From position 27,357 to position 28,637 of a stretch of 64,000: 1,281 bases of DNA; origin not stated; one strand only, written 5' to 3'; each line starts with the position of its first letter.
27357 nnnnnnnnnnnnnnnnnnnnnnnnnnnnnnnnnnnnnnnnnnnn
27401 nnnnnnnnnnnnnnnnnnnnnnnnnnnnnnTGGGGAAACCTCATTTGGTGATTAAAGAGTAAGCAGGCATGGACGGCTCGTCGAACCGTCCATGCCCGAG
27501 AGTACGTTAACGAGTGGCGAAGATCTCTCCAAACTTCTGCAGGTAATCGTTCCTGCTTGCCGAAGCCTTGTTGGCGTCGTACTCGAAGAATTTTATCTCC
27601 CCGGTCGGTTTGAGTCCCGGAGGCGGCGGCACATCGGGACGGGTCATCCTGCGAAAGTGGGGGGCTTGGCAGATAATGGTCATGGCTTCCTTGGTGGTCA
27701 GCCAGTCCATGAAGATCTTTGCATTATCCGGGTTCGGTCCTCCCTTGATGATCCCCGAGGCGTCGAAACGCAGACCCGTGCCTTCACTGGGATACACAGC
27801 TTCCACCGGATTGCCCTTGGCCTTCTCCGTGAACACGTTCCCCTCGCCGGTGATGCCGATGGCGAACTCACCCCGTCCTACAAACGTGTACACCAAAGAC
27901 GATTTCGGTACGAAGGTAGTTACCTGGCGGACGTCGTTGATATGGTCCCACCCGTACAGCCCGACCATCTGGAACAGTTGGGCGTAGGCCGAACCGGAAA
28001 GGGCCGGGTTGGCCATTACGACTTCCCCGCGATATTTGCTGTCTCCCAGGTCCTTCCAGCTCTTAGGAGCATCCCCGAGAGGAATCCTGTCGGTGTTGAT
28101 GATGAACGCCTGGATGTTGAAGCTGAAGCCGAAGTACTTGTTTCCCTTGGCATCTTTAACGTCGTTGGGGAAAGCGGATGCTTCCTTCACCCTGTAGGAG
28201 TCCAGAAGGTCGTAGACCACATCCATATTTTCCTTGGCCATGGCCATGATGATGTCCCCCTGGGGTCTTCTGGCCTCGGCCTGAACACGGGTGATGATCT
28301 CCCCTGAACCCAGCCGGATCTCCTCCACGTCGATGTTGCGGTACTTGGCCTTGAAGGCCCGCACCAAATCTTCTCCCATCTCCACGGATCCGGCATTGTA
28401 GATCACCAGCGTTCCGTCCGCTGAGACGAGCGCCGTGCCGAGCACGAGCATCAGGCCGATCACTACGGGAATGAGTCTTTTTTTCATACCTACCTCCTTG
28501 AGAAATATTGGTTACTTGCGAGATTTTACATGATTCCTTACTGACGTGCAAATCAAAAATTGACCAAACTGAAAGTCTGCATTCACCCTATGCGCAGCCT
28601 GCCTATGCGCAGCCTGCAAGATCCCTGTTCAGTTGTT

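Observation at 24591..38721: FbpABC/AfuABC-type importers embedded in sugar-kinase/phosphatase/isomerase genes: likely sugar-phosphate uptake, not iron (clusters A and B)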

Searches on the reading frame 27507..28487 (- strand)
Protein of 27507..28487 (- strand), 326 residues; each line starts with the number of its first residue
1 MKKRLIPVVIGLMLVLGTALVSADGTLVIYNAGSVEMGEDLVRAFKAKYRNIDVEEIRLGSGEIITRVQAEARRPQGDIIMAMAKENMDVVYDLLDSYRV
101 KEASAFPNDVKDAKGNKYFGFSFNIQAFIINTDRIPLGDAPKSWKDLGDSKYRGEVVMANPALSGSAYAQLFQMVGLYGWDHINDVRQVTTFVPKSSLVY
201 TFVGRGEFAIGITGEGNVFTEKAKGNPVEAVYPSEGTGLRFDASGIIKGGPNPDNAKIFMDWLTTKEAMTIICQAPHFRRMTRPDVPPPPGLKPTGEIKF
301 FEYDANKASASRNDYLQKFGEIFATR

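Call 3: search_protein_families(library=pfam, proteins=[window:27507-28487:-])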
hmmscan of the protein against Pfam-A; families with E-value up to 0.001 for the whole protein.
window:27507-28487:- (326 aa): 4 families
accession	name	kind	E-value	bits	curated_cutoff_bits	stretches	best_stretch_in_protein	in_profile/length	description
PF13416.11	SBP_bac_8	-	5e-20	72.9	27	1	41-290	2-269/279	Bacterial extracellular solute-binding protein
PF13531.11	SBP_bac_11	-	2.7e-15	57.2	25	1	37-272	12-221/227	Bacterial extracellular solute-binding protein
PF01547.30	SBP_bac_1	-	4.1e-15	57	26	1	41-269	13-306/307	Bacterial extracellular solute-binding protein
PF13343.11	SBP_bac_6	-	5.6e-15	55.9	24.6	1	101-275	42-214/245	Bacterial extracellular solute-binding protein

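Call 5: search_protein_families(library=ncbifam, proteins=[window:27507-28487:-], max_evalue=0.01)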
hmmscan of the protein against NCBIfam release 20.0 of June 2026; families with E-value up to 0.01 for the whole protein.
window:27507-28487:- (326 aa): 7 families
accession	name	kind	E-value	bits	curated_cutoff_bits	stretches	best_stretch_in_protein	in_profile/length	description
TIGR03261.1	phnS2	equivalog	9.5e-40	136.7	392.75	1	13-323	10-329/334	putative 2-aminoethylphosphonate ABC transporter substrate-binding protein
TIGR03227.1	PhnS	equivalog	3.2e-22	78.9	395.3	1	14-288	24-306/360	2-aminoethylphosphonate ABC transporter substrate-binding protein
NF011620.1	PRK15046.1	equivalog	1.2e-20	73.6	310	1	7-287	7-295/334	2-aminoethylphosphonate ABC transporter substrate-binding protein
TIGR01254.1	sfuA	subfamily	1.1e-11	44.5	93.4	1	26-272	4-259/306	thiamine ABC transporter substrate-binding protein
NF007048.0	PRK09501.1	equivalog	0.00066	18.7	582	1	205-267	220-282/348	spermidine/putrescine ABC transporter substrate-binding protein PotD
TIGR01256.1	modA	equivalog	0.0023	17.9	62.5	1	197-272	140-213/217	molybdate ABC transporter substrate-binding protein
NF003196.0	PRK04168.1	equivalog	0.0067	15.3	355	0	8-73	13-81/338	tungstate ABC transporter substrate-binding protein WtpA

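Call 10: search_solved_structures(query=window:27507-28487:-, max_evalue=0.01, show_alignments=2)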
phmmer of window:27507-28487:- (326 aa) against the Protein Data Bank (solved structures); distinct sequences matched with E-value up to 0.01: 25.
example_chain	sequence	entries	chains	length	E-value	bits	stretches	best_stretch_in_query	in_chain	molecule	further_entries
8x1a_B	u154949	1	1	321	1.6e-33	119.5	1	24-309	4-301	Iron(III) ABC transporter, periplasmic iron-compound-binding protein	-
4r72_A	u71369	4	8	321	7.8e-32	113.9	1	24-311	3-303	ABC-type Fe3+ transport system, periplasmic component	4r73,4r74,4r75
6wce_A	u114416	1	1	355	6.1e-27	97.9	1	22-308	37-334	Pyridoxal-5-phosphate binding protein A (P5PA)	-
6lki_A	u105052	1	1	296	5.8e-14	55.2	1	41-269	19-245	ABC transporter, solute-binding protein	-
6lkg_A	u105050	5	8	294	6.9e-14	55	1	48-269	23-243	ABC transporter, solute-binding protein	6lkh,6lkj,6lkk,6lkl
4r6y_A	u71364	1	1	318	1.5e-11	47.3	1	48-288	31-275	Putative 2-aminoethylphosphonate-binding periplasmic protein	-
7li0_A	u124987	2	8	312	9.7e-11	44.6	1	27-299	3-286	Fe(3+) ABC transporter substrate-binding protein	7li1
6fjl_A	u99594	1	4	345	8.8e-07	31.6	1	109-297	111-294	ABC-type Fe3+ transport system, periplasmic component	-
6hhb_A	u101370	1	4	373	1.1e-06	31.3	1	109-297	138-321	ABC-type Fe3+ transport system, periplasmic component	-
6g7n_A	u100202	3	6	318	4e-06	29.5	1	38-299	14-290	Extracellular solute-binding protein, family 1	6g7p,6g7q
1y4t_A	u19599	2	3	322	7.1e-06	28.7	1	27-311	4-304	putative iron-uptake ABC transport system periplasmic iron-binding protein | Putative iron-uptake ABC transport system,periplasmic iron-binding protein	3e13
6iwf_A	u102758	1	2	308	7.8e-06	28.5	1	26-298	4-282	Ferric iron-binding protein HitA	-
6ivy_A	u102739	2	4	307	8.6e-06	28.4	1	26-298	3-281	Periplasmic Ferric iron-binding Protein HitA | Ferric iron-binding periplasmic protein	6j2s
2voz_A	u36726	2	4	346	1.5e-05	27.6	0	235-301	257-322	PERIPLASMIC IRON-BINDING PROTEIN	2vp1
7xjm_A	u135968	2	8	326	1.5e-05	27.6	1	114-268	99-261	Putrescine-binding periplasmic protein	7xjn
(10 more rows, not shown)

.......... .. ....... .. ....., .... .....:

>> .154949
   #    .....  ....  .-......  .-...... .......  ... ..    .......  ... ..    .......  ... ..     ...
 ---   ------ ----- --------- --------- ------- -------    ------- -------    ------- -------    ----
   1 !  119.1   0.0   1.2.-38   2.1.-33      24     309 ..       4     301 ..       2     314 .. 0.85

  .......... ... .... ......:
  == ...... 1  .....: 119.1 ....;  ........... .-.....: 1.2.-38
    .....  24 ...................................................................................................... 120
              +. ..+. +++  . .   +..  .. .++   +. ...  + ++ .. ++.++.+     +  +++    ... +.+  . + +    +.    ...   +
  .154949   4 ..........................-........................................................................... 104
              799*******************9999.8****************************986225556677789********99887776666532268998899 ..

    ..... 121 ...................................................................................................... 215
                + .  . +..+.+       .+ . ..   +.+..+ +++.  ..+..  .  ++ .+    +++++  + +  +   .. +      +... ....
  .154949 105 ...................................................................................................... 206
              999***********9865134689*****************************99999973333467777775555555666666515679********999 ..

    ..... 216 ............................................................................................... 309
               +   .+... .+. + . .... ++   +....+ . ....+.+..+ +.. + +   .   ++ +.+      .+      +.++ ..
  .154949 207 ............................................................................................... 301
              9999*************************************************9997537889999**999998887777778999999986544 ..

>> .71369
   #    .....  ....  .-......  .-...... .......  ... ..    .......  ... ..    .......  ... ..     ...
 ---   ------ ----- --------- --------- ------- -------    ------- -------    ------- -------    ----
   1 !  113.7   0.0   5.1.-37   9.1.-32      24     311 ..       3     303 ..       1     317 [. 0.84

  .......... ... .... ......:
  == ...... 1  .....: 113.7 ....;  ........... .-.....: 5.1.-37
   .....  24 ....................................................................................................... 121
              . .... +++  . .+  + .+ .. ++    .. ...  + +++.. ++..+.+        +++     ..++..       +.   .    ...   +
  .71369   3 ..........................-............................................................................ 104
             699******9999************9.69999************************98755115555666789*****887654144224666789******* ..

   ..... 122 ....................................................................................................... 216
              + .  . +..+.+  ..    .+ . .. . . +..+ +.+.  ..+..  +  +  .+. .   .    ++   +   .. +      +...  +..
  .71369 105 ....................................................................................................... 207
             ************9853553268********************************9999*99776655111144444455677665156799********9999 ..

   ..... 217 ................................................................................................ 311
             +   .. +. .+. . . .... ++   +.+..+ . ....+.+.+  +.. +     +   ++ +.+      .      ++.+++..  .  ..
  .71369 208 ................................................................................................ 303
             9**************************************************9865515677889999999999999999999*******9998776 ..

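Call 16: find_encoding_contigs(protein=window:27507-28487:-, flank=10000, max_places=6)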
Protein window:27507-28487:- (326 aa): 3 contigs read that carry it; 3 places shown.
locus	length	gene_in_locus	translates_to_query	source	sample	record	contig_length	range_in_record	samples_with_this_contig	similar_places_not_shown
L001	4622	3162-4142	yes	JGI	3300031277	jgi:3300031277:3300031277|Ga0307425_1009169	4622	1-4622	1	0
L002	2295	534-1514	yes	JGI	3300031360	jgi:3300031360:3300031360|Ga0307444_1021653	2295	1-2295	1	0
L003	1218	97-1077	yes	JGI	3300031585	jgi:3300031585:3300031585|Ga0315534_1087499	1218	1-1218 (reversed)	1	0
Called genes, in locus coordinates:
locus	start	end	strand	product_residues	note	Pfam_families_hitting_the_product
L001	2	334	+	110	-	?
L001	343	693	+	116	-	PF02878:PGM_PMM_I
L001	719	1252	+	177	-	PF02879:PGM_PMM_II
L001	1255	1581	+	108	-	PF00408:PGM_PMM_IV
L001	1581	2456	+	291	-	PF00294:PfkB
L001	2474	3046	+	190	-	PF00702:Hydrolase, PF13419:HAD_2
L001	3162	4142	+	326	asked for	PF13531:SBP_bac_11, PF01547:SBP_bac_1, PF13416:SBP_bac_8, PF13343:SBP_bac_6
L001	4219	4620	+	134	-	?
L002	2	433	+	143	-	?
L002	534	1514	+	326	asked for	PF13531:SBP_bac_11, PF01547:SBP_bac_1, PF13416:SBP_bac_8, PF13343:SBP_bac_6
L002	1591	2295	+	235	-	?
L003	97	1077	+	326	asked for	PF13531:SBP_bac_11, PF01547:SBP_bac_1, PF13416:SBP_bac_8, PF13343:SBP_bac_6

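Call 21: find_homologous_proteins(query=window:27507-28487:-, max_evalue=1e-10)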
Query window:27507-28487:- (326 aa): 504 proteins with E <= 1e-10 among 2270 candidates; the best 120 are listed.
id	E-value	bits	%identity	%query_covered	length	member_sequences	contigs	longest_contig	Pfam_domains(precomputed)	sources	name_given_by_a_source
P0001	1.1e-216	736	100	100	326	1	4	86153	PF13531.12,PF13416.12,PF13343.12,PF01547.31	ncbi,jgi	-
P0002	2.7e-197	672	91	100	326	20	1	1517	PF13531.12,PF13416.12,PF13343.12,PF01547.31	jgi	jgi:iron(III) transport system substrate-binding protein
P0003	5.8e-196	668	90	100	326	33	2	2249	PF13531.12,PF13416.12,PF13343.12,PF01547.31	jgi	jgi:iron(III) transport system substrate-binding protein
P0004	2.4e-193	659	89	100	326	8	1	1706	PF13531.12,PF13416.12,PF13343.12,PF01547.31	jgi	jgi:iron(III) transport system substrate-binding protein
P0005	2.9e-193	659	88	100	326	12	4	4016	PF13531.12,PF13416.12,PF13343.12,PF01547.31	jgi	jgi:iron(III) transport system substrate-binding protein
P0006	9.3e-192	654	88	100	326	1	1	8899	PF13531.12,PF13416.12,PF13343.12,PF01547.31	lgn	-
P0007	1.2e-191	654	88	100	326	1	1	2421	PF13531.12,PF13416.12,PF13343.12,PF01547.31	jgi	jgi:iron(III) transport system substrate-binding protein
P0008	2.4e-191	653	88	100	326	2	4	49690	PF13531.12,PF13416.12,PF13343.12,PF01547.31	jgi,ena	-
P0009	7.8e-191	651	88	100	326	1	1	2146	PF13531.12,PF13416.12,PF13343.12,PF01547.31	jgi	jgi:iron(III) transport system substrate-binding protein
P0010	2.1e-190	650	87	100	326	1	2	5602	PF13531.12,PF13416.12,PF13343.12,PF01547.31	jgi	jgi:iron(III) transport system substrate-binding protein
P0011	3.7e-189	646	87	100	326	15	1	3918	PF13531.12,PF13416.12,PF13343.12,PF01547.31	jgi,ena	-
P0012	8.1e-189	645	87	100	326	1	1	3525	PF13531.12,PF13416.12,PF13343.12,PF01547.31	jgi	-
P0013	1.9e-188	643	87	100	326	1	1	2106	PF13531.12,PF13416.12,PF13343.12,PF01547.31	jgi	-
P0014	1.3e-187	641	86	100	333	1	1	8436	PF13531.12,PF13416.12,PF13343.12,PF01547.31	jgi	jgi:iron(III) transport system substrate-binding protein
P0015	8.5e-187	638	86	100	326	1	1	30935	PF13531.12,PF13416.12,PF13343.12,PF01547.31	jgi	-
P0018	2.2e-186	637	86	100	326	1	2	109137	PF13531.12,PF13416.12,PF13343.12,PF01547.31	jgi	-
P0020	1.3e-185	634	85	100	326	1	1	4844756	PF13531.12,PF13416.12,PF13343.12,PF01547.31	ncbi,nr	ncbi:MAG: extracellular solute-binding protein [Spirochaetaceae bacterium]|nr:MAG: extracellular sol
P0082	6.6e-154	530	72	98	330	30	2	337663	PF13531.12,PF13416.12,PF13343.12,PF01547.31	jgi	jgi:iron(III) transport system substrate-binding protein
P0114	8.5e-143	493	66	98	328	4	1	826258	PF13531.12,PF13416.12,PF13343.12,PF01547.31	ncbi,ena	-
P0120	2.9e-139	482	69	92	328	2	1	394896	PF13531.12,PF13416.12,PF13343.12,PF01547.31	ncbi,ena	-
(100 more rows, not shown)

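Call 22: find_encoding_contigs(protein=P0020, flank=10000, max_places=2)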
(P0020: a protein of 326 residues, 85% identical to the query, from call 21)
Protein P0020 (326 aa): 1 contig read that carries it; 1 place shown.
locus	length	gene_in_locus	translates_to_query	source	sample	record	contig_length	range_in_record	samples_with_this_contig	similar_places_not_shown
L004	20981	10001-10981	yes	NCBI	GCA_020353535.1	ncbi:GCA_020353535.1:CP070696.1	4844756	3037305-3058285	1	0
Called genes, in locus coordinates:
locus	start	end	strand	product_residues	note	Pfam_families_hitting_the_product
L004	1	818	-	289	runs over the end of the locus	PF01418:HTH_6, PF01380:SIS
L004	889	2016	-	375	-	PF00005:ABC_tran, PF13304:AAA_21 (faint)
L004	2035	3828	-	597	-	PF00528:BPD_transp_1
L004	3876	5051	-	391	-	-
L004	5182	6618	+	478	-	PF00702:Hydrolase, PF13419:HAD_2, PF13242:Hydrolase_like, PF00702:Hydrolase, PF13419:HAD_2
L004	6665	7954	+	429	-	PF05977:MFS_3 (weak), PF07690:MFS_1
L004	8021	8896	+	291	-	PF00294:PfkB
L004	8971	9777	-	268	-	PF02811:PHP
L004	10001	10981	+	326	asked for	PF13531:SBP_bac_11, PF01547:SBP_bac_1, PF13416:SBP_bac_8, PF13343:SBP_bac_6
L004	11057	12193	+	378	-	PF00005:ABC_tran, PF13304:AAA_21 (faint), PF08402:TOBE_2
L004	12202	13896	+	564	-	PF00528:BPD_transp_1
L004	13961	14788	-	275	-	PF00702:Hydrolase (faint), PF08282:Hydrolase_3, PF12710:HAD (faint), PF05116:S6PP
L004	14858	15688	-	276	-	PF00528:BPD_transp_1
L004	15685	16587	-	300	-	PF00528:BPD_transp_1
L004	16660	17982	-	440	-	PF01547:SBP_bac_1, PF13416:SBP_bac_8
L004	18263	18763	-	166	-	-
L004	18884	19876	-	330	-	PF13349:DUF4097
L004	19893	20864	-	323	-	PF02421:FeoB_N, PF01926:MMR_HSR1, PF02824:TGS (weak)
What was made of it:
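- Checked: The kinase most likely starts about 45 codons inside the 336-aa ORF, because homologues are 291 aa (calls 16, 22).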

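Call 23: find_encoding_contigs(protein=P0114, flank=10000, max_places=2)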
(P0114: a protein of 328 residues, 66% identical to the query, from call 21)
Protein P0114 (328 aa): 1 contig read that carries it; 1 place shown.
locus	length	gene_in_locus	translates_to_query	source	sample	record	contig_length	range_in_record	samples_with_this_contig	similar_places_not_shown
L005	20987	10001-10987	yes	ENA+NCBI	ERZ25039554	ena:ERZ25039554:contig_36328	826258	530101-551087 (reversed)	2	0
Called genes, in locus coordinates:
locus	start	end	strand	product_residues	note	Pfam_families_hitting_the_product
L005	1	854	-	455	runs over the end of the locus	PF04389:Peptidase_M28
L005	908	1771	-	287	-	PF12911:OppC_N, PF00528:BPD_transp_1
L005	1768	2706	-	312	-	PF19300:BPD_transp_1_N, PF00528:BPD_transp_1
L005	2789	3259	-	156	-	-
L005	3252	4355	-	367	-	PF00496:SBP_bac_5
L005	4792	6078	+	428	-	PF01547:SBP_bac_1, PF13416:SBP_bac_8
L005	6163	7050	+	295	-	PF00528:BPD_transp_1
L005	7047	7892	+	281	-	PF00528:BPD_transp_1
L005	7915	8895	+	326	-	PF01208:URO-D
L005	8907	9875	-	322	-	PF01261:AP_endonuc_2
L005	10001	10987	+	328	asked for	PF13531:SBP_bac_11, PF01547:SBP_bac_1, PF13416:SBP_bac_8, PF13343:SBP_bac_6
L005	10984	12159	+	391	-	PF00005:ABC_tran, PF13304:AAA_21 (faint), PF08402:TOBE_2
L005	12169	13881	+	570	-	PF00528:BPD_transp_1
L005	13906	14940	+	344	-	PF03783:CsgG (weak), PF14326:DUF4384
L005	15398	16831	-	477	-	PF00656:Peptidase_C14 (weak)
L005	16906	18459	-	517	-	-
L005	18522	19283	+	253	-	-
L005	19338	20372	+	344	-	PF00248:Aldo_ket_red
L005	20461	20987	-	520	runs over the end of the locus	-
